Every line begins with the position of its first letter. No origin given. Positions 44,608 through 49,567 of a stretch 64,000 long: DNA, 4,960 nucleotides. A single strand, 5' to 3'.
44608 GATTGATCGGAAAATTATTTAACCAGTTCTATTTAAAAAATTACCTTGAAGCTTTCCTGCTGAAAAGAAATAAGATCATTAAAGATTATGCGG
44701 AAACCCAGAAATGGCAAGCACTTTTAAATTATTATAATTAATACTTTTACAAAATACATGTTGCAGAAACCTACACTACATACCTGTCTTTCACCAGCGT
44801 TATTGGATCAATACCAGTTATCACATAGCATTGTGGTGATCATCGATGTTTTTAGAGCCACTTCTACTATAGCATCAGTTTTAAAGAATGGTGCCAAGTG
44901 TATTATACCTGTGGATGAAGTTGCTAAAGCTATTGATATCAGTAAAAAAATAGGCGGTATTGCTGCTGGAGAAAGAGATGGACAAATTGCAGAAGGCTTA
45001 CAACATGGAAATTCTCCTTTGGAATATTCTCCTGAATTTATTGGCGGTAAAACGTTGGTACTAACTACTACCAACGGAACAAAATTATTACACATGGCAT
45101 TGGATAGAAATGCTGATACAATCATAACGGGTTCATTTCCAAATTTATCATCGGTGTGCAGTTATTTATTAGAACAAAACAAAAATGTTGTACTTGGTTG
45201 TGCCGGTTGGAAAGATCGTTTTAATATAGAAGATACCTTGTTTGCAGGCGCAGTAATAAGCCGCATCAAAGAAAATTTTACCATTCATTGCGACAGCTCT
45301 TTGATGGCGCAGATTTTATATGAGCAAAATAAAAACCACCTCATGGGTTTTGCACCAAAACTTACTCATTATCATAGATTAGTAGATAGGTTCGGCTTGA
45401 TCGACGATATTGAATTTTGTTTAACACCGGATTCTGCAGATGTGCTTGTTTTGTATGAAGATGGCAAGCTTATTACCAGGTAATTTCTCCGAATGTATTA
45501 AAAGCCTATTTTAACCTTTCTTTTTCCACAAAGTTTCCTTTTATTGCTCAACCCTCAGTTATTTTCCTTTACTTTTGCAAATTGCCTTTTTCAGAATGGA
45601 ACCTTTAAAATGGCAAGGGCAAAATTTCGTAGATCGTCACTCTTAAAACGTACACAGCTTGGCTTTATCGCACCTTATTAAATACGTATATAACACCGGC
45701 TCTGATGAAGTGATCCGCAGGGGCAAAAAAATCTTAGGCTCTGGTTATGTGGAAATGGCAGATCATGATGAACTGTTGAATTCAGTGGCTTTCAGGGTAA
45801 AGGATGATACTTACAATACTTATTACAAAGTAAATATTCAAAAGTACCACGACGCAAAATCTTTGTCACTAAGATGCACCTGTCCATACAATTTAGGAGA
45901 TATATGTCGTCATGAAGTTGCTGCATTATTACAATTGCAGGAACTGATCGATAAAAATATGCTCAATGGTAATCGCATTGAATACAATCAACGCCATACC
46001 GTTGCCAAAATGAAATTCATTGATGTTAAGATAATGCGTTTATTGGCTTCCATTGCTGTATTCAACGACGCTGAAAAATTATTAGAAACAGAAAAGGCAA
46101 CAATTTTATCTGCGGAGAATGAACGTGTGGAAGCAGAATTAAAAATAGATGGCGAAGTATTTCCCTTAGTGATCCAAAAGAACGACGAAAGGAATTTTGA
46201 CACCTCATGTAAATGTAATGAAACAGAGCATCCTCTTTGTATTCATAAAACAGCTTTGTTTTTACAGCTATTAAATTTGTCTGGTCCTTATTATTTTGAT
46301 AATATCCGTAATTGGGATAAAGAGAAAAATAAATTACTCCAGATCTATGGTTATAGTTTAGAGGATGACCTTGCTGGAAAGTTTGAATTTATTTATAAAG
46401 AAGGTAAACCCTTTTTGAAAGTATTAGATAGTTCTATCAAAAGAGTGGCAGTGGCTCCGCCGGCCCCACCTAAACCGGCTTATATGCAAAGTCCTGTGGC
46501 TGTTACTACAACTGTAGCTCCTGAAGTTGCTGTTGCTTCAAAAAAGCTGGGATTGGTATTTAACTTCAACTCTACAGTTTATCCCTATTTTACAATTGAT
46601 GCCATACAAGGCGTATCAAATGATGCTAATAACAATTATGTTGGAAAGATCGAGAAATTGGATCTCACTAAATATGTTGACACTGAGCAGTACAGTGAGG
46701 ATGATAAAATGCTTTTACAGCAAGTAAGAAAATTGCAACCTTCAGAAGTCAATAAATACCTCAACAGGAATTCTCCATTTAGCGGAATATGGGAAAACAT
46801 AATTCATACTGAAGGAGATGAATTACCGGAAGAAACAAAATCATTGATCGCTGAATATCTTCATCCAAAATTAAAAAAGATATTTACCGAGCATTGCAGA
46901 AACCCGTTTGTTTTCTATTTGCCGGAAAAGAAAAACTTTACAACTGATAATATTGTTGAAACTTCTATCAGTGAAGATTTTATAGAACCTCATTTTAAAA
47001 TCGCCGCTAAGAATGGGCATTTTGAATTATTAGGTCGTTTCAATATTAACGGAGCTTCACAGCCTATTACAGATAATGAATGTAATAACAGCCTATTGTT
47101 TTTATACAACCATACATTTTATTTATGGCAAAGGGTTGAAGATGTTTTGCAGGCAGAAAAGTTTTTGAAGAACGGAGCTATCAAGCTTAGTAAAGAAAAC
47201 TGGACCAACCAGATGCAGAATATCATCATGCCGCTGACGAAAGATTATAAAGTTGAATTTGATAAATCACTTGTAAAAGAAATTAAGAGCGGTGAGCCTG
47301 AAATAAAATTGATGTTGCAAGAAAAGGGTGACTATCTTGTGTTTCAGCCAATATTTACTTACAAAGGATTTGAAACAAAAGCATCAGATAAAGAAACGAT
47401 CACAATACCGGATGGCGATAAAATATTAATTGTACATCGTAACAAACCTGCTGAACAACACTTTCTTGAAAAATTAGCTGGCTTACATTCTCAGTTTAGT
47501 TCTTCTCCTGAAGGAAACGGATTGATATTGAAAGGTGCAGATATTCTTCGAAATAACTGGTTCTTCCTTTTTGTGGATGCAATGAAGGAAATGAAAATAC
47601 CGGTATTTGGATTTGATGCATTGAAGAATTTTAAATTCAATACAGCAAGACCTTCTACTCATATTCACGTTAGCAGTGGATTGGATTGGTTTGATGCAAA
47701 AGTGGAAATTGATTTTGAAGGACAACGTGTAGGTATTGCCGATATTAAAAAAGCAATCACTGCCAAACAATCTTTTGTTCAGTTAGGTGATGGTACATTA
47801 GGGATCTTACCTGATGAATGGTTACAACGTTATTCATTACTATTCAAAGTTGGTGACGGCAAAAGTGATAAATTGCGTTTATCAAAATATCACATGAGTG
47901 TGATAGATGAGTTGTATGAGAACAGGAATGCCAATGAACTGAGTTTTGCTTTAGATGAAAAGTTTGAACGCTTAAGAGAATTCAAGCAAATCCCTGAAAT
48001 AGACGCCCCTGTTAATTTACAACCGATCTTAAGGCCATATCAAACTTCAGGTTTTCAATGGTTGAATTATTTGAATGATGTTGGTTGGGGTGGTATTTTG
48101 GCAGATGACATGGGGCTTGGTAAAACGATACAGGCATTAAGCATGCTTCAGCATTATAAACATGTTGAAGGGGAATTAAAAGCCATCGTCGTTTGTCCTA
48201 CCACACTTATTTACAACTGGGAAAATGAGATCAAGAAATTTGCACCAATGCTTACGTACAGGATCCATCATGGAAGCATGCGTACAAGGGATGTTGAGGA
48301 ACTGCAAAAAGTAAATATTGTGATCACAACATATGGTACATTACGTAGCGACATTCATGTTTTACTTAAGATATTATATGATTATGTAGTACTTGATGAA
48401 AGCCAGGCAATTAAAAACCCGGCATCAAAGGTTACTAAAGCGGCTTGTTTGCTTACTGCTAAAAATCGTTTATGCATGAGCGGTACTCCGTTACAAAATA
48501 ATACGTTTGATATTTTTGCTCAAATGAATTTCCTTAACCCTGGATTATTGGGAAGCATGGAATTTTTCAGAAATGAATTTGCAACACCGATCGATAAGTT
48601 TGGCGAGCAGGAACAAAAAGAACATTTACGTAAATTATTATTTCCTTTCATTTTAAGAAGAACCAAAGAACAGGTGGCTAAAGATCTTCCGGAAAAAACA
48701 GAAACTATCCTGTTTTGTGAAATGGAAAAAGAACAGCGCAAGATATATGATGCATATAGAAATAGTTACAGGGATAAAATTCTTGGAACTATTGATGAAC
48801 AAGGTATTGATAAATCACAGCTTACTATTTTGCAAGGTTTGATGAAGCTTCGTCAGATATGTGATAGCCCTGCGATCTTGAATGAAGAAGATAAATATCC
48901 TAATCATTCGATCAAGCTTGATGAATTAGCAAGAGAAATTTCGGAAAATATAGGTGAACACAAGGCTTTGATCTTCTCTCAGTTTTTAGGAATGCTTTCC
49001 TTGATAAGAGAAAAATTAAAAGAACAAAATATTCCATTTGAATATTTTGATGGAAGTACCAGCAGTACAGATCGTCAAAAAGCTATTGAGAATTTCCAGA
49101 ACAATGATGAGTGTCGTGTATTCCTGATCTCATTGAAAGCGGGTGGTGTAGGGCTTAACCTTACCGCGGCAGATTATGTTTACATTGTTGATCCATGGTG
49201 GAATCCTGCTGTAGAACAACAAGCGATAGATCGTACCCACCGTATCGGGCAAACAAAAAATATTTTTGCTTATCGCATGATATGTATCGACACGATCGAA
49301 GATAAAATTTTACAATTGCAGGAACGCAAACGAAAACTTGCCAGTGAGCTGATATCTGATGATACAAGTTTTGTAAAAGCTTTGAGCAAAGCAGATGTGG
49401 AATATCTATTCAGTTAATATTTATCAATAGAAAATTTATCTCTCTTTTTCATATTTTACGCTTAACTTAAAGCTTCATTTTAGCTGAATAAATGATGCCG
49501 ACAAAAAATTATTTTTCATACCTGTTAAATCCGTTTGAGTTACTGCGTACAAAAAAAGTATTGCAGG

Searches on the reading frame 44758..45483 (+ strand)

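Call 31: search_protein_families(library=pfam, proteins=[window:44758-45483:+], max_evalue=0.001)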
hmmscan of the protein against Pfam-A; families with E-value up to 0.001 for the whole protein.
window:44758-45483:+ (241 aa): 1 family
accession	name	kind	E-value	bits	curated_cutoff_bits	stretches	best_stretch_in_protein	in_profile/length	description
PF04029.19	2-ph_phosp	-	7.2e-66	222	26.4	1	11-235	2-225/226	2-phosphosulpholactate phosphatase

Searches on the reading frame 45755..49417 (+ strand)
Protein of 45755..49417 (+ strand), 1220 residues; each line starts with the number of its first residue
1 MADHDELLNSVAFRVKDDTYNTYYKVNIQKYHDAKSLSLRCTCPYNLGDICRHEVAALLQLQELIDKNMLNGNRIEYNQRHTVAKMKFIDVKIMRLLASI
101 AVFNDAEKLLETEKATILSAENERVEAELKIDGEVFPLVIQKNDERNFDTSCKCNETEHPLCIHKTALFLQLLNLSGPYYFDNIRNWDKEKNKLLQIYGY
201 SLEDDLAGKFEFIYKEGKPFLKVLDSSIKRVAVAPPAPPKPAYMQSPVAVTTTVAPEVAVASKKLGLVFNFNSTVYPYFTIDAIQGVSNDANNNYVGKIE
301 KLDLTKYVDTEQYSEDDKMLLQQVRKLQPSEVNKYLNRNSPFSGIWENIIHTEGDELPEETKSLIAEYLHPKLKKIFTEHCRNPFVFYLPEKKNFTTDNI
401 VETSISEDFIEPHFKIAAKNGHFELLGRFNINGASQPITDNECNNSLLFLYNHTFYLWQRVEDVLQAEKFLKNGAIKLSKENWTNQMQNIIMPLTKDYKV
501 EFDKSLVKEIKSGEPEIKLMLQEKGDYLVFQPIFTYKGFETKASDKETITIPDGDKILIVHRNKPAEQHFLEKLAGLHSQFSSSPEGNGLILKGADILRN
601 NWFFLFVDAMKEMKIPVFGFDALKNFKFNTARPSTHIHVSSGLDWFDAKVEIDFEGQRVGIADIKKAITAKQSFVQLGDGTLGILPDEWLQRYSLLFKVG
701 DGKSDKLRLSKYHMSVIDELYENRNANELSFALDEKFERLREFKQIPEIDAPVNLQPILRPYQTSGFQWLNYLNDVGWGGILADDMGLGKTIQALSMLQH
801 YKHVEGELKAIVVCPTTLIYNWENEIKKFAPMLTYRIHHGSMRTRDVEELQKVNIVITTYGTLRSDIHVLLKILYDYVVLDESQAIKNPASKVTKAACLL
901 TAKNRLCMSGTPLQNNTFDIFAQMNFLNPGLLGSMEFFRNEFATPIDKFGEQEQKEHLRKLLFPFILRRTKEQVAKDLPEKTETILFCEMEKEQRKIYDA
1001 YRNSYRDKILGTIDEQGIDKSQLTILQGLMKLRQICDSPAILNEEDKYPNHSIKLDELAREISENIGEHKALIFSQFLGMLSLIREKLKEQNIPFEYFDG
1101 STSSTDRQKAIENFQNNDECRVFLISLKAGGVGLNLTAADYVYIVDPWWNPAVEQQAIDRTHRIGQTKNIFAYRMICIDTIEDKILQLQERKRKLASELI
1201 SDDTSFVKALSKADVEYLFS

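Call 31: search_protein_families(library=pfam, proteins=[window:45755-49417:+], max_evalue=0.001)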
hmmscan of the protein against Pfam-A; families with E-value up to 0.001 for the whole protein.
window:45755-49417:+ (1220 aa): 6 families
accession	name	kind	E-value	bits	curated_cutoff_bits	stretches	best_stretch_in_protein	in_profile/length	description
PF00176.29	SNF2-rel_dom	-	2.7e-75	253.6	24.9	1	762-1040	1-289/290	SNF2-related domain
PF00271.37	Helicase_C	-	6.8e-25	87.9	23.5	1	1054-1165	2-110/110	Helicase conserved C-terminal domain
PF08455.15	SNF2_assoc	-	5.1e-21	75.5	27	1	387-742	24-360/373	Bacterial SNF2 helicase associated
PF00270.35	DEAD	-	8.7e-10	39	26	1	785-913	22-161/167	DEAD/DEAH box helicase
PF04851.21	ResIII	-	3e-09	37.4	22.5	1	759-912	4-162/164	Type III restriction enzyme, res subunit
PF04434.22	SWIM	-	0.0001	22.2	19.6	0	24-61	1-37/38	SWIM zinc finger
